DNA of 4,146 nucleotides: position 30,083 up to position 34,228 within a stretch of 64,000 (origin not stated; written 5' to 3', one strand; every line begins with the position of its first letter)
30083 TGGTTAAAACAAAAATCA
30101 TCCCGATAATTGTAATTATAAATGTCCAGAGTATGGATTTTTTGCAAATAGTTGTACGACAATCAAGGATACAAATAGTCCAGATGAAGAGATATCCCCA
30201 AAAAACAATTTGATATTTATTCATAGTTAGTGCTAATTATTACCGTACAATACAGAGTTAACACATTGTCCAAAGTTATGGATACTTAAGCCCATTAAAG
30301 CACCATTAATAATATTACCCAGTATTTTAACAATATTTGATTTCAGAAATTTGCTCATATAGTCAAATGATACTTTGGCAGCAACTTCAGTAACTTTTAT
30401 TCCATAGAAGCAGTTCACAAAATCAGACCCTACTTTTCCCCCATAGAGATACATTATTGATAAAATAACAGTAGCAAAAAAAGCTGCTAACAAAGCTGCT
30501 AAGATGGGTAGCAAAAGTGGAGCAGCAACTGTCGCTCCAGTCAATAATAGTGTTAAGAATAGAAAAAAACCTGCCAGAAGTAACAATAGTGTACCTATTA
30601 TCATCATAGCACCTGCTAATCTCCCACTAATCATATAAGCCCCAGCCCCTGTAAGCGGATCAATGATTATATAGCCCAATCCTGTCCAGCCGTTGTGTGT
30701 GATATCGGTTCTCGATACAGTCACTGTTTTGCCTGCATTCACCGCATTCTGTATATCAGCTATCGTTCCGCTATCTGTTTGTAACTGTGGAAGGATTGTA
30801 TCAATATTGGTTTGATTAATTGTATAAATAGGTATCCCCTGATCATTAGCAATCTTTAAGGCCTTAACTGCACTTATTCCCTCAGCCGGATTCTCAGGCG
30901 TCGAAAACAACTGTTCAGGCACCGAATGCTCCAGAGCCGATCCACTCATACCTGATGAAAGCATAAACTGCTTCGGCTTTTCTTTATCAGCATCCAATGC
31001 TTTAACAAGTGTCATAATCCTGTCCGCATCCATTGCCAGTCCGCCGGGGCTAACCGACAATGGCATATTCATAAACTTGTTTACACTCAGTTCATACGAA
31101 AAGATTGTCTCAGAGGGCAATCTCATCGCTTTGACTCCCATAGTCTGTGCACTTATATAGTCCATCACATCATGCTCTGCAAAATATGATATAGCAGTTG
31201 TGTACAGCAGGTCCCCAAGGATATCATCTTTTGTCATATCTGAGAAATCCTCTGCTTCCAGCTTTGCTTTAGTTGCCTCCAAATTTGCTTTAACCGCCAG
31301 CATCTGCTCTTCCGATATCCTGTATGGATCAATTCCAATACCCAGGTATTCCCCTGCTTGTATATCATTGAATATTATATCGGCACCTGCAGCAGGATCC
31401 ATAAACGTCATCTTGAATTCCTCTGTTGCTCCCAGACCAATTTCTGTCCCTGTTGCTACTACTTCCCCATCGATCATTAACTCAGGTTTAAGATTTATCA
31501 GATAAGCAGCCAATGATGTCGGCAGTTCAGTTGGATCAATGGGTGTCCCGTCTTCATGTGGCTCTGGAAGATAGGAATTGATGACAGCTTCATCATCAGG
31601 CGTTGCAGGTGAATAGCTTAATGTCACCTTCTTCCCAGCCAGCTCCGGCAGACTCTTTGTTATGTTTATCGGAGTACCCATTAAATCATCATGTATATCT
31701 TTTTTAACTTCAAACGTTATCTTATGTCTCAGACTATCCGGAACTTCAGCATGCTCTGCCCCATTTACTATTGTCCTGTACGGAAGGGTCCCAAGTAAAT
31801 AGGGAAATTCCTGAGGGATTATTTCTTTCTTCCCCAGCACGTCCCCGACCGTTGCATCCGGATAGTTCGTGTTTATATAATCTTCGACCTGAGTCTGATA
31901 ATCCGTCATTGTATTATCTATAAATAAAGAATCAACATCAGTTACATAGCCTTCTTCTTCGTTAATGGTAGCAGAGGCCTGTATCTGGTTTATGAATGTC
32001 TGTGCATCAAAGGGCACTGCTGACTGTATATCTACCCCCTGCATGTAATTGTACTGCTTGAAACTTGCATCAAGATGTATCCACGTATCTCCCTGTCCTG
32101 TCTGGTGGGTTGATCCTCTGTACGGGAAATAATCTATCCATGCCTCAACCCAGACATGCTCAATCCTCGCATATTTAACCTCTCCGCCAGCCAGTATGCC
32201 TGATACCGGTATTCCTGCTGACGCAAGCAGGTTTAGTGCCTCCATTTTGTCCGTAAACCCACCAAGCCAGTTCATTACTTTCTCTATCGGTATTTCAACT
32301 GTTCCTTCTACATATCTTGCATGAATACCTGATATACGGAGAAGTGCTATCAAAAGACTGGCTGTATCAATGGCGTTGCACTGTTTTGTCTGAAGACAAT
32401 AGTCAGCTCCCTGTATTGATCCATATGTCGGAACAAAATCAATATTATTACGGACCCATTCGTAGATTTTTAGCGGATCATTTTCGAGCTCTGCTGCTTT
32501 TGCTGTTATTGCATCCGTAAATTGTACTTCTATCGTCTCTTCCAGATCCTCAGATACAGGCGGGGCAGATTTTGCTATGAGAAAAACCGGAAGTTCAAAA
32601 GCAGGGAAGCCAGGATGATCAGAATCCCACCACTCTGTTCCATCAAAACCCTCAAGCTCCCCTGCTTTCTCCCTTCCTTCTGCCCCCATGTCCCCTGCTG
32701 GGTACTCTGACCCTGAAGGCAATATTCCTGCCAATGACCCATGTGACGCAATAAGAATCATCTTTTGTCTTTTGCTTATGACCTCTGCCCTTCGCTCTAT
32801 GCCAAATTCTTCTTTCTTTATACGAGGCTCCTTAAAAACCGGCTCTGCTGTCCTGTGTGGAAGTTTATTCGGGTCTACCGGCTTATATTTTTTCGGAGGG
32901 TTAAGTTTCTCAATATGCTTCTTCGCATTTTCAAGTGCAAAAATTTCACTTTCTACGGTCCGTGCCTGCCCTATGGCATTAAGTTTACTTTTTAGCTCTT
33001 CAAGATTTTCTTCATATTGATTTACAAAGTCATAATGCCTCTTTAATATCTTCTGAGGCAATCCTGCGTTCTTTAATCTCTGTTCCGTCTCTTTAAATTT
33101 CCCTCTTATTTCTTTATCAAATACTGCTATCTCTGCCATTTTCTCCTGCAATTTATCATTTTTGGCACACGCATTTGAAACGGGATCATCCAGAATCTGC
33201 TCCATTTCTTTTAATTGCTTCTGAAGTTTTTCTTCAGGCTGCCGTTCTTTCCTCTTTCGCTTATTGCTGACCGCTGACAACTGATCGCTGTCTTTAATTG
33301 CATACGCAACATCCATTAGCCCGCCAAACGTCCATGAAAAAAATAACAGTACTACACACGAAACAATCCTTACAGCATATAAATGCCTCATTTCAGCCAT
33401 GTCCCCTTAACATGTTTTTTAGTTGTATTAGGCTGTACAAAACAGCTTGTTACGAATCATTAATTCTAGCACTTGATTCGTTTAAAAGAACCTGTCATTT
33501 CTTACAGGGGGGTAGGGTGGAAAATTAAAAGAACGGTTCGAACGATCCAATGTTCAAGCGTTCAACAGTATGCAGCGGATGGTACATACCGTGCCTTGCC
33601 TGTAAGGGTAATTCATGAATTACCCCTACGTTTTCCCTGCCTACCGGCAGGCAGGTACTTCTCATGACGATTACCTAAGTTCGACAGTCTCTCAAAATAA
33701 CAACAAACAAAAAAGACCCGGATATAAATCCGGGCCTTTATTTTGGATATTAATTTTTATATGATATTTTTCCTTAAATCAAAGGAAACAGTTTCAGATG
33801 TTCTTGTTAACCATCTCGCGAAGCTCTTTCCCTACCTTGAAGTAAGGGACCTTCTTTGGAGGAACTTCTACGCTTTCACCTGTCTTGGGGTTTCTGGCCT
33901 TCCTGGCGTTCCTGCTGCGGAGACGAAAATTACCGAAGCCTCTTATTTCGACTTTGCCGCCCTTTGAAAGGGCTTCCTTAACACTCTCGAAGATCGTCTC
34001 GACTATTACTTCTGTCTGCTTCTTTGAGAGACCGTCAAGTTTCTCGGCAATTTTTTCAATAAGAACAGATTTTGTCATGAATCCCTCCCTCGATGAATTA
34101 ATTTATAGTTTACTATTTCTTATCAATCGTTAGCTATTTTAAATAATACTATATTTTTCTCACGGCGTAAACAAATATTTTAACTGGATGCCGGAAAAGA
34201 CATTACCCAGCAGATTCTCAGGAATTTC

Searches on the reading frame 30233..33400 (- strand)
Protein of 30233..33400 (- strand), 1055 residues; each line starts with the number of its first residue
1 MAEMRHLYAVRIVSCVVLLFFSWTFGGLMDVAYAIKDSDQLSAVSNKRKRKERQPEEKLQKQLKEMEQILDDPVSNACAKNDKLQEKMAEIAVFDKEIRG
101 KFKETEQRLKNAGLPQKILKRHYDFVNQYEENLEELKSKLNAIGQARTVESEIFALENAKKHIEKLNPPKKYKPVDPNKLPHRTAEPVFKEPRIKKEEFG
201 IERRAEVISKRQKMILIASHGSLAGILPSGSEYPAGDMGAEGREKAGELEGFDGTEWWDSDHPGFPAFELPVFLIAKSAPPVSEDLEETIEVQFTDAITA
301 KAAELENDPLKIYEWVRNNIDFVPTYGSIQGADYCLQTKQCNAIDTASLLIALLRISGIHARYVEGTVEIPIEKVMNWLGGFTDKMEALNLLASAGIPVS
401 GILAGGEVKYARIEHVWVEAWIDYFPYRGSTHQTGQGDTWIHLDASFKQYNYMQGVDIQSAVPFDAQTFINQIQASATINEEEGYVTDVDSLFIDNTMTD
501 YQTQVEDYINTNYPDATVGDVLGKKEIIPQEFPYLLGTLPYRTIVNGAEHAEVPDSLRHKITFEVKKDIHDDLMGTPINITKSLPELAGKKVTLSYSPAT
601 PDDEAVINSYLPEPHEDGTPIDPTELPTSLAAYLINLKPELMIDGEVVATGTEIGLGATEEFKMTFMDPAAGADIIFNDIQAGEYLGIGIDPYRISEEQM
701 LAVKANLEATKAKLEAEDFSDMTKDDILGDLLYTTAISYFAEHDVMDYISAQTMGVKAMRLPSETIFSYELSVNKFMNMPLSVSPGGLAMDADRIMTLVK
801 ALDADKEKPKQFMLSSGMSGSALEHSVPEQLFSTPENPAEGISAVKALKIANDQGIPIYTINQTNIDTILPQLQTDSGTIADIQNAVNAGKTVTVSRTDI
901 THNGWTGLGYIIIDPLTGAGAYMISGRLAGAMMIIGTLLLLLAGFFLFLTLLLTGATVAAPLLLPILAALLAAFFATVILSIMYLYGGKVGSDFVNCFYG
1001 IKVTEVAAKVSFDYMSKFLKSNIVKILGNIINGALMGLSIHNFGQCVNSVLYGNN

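Call 11: search_protein_families(library=pfam, proteins=[window:30233-33400:-], max_evalue=0.01)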
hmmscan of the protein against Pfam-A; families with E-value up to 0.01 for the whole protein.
window:30233-33400:- (1055 aa): 1 family
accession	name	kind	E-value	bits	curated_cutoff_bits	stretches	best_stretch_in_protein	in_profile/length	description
PF01841.26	Transglut_core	-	8.5e-17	61.8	23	1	293-445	2-108/108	Transglutaminase-like superfamily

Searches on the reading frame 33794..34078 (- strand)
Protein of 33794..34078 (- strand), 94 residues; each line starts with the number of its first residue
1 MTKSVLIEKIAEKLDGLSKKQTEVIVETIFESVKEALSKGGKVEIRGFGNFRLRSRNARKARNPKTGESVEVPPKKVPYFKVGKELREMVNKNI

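Call 11: search_protein_families(library=pfam, proteins=[window:33794-34078:-], max_evalue=0.01)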
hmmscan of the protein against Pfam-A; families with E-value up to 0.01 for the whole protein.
window:33794-34078:- (94 aa): 4 families
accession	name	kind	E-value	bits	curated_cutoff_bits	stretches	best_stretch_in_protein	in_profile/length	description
PF00216.26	Bac_DNA_binding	-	1.6e-34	118.5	22.4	1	1-91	1-90/90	Bacterial DNA-binding protein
PF18291.6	HU-HIG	-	3.5e-06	27.5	26.2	1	6-92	37-120/125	HU domain fused to wHTH, Ig, or Glycine-rich motif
PF18175.6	HU-CCDC81_bac_2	-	0.00034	20.9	35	1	5-56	2-52/70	CCDC81-like prokaryotic HU domain 2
PF14908.11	HU-CCDC81_euk_1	-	0.0053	17.2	26.1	1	15-86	17-81/89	CCDC81 eukaryotic HU domain 1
